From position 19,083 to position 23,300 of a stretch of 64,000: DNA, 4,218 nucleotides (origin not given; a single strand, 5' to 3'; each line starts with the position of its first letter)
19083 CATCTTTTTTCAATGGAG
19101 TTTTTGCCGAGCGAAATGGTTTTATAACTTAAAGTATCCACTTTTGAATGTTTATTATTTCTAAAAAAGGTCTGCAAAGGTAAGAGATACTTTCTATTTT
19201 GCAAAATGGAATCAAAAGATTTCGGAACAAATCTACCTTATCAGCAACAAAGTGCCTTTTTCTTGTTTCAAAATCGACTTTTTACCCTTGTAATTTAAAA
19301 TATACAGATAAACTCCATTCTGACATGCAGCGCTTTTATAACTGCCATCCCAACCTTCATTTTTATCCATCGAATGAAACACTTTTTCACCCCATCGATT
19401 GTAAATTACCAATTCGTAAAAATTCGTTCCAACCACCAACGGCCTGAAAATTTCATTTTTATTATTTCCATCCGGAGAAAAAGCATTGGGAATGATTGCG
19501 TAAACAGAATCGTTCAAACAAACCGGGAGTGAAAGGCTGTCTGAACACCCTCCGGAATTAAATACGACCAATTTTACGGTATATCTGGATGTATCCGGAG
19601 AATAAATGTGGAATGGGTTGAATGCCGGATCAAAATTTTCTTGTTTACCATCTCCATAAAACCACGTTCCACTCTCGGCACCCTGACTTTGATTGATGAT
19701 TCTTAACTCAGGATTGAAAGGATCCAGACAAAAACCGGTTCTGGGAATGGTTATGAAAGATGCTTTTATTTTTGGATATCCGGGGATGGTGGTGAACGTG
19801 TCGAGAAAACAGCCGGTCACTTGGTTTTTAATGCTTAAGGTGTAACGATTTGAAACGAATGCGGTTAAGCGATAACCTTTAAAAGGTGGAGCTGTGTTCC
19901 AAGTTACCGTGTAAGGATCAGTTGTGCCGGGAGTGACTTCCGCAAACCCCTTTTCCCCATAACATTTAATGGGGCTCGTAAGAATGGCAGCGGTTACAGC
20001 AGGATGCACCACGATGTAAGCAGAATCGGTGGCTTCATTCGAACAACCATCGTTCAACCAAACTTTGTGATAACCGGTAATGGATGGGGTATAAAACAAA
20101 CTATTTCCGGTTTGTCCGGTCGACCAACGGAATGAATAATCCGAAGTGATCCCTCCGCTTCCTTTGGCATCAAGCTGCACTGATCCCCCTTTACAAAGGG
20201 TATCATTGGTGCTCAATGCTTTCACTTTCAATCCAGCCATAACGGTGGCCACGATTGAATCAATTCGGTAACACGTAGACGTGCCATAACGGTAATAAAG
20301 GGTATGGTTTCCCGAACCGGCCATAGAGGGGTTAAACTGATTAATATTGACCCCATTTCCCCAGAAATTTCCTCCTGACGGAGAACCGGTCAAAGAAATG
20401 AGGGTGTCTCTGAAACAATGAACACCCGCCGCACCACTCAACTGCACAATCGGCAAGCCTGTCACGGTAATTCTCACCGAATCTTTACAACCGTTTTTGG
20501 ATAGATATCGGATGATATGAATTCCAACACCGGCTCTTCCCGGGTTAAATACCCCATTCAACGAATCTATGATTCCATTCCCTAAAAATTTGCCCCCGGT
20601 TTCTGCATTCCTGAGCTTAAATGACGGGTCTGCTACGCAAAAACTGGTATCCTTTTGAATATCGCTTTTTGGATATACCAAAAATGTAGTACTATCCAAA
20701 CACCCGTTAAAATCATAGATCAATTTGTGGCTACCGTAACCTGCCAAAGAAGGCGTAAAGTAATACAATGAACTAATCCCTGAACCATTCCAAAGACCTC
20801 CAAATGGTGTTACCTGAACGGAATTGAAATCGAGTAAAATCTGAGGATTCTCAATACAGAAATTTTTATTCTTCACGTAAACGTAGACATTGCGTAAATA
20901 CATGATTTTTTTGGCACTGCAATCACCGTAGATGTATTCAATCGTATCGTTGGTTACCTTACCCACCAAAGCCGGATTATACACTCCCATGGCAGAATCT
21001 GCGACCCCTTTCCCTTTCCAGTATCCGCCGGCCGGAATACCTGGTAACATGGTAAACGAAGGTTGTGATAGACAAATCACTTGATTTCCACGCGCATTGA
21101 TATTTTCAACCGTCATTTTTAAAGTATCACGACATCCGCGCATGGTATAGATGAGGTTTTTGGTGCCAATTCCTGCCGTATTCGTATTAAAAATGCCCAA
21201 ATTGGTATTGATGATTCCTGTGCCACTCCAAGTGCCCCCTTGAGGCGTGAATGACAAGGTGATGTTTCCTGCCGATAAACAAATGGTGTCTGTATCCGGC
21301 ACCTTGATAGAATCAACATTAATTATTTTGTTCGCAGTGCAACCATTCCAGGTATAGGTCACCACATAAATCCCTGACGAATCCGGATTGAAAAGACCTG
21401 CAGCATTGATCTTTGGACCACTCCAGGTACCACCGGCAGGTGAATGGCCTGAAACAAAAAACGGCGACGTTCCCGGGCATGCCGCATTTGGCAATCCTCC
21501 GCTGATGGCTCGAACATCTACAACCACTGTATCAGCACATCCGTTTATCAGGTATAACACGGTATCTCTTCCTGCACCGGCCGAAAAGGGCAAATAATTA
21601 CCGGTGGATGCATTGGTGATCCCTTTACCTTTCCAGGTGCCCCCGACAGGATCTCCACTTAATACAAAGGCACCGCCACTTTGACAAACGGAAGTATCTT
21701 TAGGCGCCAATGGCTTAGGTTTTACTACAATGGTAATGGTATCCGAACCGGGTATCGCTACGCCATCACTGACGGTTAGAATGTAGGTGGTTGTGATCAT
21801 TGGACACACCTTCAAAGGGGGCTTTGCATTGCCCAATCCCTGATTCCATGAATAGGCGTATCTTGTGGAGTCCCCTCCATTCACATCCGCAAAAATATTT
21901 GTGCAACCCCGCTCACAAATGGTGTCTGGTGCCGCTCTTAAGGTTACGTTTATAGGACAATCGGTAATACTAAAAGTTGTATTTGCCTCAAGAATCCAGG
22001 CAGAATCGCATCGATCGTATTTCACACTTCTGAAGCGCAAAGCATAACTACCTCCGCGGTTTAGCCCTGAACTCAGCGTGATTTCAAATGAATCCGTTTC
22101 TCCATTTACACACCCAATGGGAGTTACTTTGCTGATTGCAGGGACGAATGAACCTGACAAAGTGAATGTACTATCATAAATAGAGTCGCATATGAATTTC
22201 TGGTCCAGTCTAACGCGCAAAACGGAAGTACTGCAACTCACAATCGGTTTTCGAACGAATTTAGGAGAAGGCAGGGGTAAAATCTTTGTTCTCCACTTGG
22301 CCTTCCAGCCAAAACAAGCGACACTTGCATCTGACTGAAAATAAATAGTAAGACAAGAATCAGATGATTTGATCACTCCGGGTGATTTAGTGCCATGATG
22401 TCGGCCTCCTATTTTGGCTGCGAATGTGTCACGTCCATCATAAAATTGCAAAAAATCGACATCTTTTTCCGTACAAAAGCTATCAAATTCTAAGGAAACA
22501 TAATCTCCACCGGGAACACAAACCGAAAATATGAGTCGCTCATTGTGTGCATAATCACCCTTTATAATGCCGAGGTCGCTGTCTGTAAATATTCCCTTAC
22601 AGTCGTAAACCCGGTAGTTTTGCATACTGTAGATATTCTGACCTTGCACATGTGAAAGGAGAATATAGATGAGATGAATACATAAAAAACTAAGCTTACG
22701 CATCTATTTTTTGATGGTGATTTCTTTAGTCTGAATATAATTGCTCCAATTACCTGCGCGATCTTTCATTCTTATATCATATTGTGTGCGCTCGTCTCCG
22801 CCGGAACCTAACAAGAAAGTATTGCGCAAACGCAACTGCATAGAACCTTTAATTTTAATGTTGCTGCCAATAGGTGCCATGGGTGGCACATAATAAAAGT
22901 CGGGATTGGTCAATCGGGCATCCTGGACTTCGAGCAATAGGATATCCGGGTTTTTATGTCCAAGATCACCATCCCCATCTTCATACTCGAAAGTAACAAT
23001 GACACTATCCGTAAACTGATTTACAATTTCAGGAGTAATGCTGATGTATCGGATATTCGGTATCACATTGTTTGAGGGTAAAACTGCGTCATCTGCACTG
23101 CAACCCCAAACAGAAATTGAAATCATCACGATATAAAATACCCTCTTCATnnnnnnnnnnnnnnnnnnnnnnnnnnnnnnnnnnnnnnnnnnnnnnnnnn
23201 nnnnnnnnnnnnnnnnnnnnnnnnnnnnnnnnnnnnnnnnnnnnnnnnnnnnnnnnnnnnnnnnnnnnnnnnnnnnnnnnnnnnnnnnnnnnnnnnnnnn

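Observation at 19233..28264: Co-directional, translationally coupled operon: four small lipoproteins and a DUF1501 protein feeding into a CUB/CHU_C giant adhesin, with a CapA-like phosphoesterase 71 bp upstream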

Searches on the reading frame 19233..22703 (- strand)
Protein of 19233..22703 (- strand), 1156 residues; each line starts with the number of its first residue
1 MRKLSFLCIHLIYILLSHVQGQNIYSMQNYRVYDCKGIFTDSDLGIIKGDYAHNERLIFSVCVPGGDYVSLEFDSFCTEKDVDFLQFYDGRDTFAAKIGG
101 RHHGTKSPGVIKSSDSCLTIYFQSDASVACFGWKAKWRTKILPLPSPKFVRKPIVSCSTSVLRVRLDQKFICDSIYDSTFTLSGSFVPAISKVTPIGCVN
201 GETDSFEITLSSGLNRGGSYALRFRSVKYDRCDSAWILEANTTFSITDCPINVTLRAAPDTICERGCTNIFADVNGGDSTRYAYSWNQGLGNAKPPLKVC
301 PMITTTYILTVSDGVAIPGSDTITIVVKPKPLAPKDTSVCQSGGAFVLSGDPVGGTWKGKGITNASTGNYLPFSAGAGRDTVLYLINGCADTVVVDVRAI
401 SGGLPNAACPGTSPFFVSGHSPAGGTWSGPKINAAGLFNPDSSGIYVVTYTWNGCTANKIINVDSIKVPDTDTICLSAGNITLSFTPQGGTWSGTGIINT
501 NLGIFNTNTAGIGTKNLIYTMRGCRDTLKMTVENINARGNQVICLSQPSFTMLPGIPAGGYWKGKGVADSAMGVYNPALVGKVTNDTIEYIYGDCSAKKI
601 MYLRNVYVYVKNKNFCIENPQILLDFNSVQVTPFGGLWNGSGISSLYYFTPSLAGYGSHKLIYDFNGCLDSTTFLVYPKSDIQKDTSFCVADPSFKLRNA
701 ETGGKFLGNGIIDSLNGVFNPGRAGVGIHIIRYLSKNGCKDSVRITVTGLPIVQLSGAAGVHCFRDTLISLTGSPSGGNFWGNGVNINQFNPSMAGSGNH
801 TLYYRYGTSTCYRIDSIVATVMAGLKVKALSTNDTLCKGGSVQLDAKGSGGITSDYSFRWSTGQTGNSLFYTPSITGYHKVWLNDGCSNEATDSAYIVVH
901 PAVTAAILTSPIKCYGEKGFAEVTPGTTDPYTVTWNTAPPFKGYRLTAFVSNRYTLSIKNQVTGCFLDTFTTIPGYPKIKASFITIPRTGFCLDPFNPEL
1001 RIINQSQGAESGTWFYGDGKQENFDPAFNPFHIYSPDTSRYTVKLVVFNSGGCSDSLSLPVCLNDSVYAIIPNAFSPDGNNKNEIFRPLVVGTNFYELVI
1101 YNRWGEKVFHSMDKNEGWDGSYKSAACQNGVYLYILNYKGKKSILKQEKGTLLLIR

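Call 3: search_protein_families(library=pfam, proteins=[window:19233-22703:-], max_evalue=1)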
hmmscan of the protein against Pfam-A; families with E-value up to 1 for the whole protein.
window:19233-22703:- (1156 aa): 3 families
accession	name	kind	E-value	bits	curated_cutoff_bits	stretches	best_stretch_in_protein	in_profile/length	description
PF13585.12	CHU_C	-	6e-15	55.6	27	1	1070-1143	2-77/86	CHU_C Type IX secretion signal domain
PF00431.26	CUB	-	9.5e-09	36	21.4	1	50-136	20-109/110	CUB domain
PF18911.6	PKD_4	-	0.0037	17.7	27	1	1009-1056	34-77/85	PKD domain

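Call 4: search_protein_families(library=ncbifam, proteins=[window:19233-22703:-], max_evalue=1)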
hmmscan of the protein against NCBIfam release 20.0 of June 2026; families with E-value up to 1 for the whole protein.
window:19233-22703:- (1156 aa): 1 family
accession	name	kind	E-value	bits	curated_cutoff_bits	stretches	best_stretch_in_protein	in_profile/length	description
TIGR04131.1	Bac_Flav_CTERM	domain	4.4e-10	39.6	35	1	1071-1156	3-85/85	T9SS type B sorting domain-containing protein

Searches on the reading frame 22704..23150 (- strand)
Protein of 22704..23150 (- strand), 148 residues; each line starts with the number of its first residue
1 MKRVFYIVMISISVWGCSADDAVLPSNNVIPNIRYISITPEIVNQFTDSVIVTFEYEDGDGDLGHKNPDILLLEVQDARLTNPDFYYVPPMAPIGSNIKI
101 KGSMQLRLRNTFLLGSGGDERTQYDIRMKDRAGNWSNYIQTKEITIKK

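Call 3: search_protein_families(library=pfam, proteins=[window:22704-23150:-], max_evalue=1)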
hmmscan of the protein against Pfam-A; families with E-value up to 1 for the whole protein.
window:22704-23150:- (148 aa): 0 families

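Call 4: search_protein_families(library=ncbifam, proteins=[window:22704-23150:-], max_evalue=1)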
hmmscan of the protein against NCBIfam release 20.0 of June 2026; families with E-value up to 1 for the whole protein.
window:22704-23150:- (148 aa): 0 families

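Call 65: search_protein_families(library=pfam, alignment_id=A5, max_evalue=1)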
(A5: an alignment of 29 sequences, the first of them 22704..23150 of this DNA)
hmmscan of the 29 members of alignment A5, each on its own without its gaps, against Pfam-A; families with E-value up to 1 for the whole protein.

A. member 1, window:22704-23150:- (148 aa): 0 families

B. families by the number of members that match (of 29 scanned): 5 families
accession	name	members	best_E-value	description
PF24061.1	LBD_receptor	1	0.047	Putative ionotropic receptor, ligand binding domain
PF06967.16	Mo-nitro_C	1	0.079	Mo-dependent nitrogenase C-terminus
PF17936.7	Big_6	1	0.091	Bacterial Ig domain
PF17166.9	DUF5126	1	0.11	Domain of unknown function (DUF5126)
PF16110.10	DUF4828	1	0.12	Domain of unknown function (DUF4828)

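Call 79: search_solved_structures(query=A5, max_evalue=10, show_alignments=2)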
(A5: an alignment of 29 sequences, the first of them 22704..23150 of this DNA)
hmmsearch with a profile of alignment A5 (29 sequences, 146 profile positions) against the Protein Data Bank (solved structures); distinct sequences matched with E-value up to 10: 0.
